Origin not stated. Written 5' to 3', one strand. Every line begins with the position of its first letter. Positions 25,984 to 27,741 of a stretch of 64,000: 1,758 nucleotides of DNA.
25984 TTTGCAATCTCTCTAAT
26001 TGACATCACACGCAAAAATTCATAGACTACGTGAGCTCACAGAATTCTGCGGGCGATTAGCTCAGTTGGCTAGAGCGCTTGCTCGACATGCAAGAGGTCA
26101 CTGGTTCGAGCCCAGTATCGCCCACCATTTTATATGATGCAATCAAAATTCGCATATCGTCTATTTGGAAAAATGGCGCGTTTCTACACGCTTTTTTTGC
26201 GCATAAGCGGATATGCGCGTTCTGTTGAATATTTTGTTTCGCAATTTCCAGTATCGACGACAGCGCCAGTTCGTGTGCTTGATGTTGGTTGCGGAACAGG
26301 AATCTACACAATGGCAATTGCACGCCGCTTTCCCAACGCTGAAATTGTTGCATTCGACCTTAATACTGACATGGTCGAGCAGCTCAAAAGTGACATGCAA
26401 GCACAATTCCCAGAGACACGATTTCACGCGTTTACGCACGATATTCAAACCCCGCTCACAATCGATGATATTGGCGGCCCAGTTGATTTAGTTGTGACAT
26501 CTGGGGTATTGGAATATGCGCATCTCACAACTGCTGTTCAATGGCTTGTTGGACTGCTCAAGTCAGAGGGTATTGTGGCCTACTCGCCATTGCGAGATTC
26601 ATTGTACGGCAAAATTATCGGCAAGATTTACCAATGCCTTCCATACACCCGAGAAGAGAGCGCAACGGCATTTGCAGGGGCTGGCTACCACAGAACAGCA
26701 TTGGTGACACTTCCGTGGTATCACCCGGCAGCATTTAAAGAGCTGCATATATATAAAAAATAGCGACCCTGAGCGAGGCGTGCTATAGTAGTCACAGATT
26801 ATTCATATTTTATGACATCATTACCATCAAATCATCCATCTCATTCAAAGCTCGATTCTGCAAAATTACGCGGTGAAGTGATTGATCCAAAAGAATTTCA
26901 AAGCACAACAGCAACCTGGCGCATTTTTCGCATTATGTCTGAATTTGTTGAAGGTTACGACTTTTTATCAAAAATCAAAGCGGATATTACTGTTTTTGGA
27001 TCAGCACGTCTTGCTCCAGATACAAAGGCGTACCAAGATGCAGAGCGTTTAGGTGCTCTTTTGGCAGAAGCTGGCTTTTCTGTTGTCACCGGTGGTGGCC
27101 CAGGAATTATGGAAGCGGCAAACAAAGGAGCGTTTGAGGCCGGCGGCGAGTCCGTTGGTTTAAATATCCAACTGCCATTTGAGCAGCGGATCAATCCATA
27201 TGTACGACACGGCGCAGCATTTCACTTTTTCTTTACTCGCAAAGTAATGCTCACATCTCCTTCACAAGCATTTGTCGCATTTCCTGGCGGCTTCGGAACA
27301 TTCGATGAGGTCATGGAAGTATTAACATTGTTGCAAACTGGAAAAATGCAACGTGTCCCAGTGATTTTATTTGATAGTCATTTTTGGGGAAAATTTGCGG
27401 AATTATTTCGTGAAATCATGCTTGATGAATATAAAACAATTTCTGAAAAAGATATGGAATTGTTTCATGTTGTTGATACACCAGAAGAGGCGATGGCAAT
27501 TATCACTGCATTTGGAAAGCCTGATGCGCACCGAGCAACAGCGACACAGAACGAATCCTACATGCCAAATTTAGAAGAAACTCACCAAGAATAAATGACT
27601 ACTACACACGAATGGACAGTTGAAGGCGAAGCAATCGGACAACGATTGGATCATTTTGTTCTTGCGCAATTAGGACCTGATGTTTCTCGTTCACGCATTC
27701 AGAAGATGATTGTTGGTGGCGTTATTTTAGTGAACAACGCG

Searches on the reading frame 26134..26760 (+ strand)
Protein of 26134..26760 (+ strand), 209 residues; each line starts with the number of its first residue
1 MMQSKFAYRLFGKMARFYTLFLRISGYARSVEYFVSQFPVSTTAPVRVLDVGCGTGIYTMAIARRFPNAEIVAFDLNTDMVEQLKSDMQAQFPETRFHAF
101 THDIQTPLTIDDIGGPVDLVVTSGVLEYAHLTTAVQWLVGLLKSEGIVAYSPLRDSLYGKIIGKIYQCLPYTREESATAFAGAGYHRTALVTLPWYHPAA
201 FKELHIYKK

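Call 22: search_protein_families(library=pfam, proteins=[window:26134-26760:+], max_evalue=0.001)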
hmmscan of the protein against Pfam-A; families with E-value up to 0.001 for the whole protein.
window:26134-26760:+ (209 aa): 11 families
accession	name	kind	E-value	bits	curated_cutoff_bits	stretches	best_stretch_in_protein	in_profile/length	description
PF13649.12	Methyltransf_25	-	7.8e-14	52.6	27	1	48-146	1-97/97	Methyltransferase domain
PF08242.18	Methyltransf_12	-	5.9e-13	49.8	30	1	49-147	1-97/98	Methyltransferase domain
PF13847.12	Methyltransf_31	-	5.8e-11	42.7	27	1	46-148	5-107/145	Methyltransferase domain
PF08241.18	Methyltransf_11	-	2.3e-10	41.4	21.2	1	49-149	1-94/95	Methyltransferase domain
PF13489.12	Methyltransf_23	-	2.1e-08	34.5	27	1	42-153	20-119/164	Methyltransferase domain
PF05175.20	MTS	-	2.5e-07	30.9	23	1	37-107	26-93/170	Methyltransferase small domain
PF01728.25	FtsJ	-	8.6e-07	29.5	24.1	1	47-125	24-100/181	FtsJ-like methyltransferase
PF10294.15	Methyltransf_16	-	4.6e-06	26.9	21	1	34-146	32-151/174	Lysine methyltransferase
PF02390.23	Methyltransf_4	-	4.4e-05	23.5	24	1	47-101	4-57/173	Putative methyltransferase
PF00891.24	Methyltransf_2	-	0.00015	21.7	22.3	1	47-91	65-108/210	O-methyltransferase domain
PF06325.19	PrmA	-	0.00018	21.5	22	1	46-150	163-258/296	Ribosomal protein L11 methyltransferase (PrmA)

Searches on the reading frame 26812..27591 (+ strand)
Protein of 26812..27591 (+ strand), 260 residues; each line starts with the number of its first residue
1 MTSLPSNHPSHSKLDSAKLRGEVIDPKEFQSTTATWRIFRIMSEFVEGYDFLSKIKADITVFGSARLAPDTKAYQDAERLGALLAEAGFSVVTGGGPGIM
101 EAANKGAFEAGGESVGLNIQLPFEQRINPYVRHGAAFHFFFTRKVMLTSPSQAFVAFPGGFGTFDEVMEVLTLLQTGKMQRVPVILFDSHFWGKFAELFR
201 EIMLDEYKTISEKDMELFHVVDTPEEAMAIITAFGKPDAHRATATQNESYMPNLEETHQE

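Call 22: search_protein_families(library=pfam, proteins=[window:26812-27591:+], max_evalue=0.001)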
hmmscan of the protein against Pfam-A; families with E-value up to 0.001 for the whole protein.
window:26812-27591:+ (260 aa): 2 families
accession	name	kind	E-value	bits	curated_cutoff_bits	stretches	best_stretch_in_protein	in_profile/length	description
PF03641.19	Lysine_decarbox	-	4.4e-33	114.7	27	1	100-229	1-129/131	Possible lysine decarboxylase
PF18306.6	LDcluster4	-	3.6e-17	62.8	26.3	1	57-172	2-115/151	SLOG cluster4 family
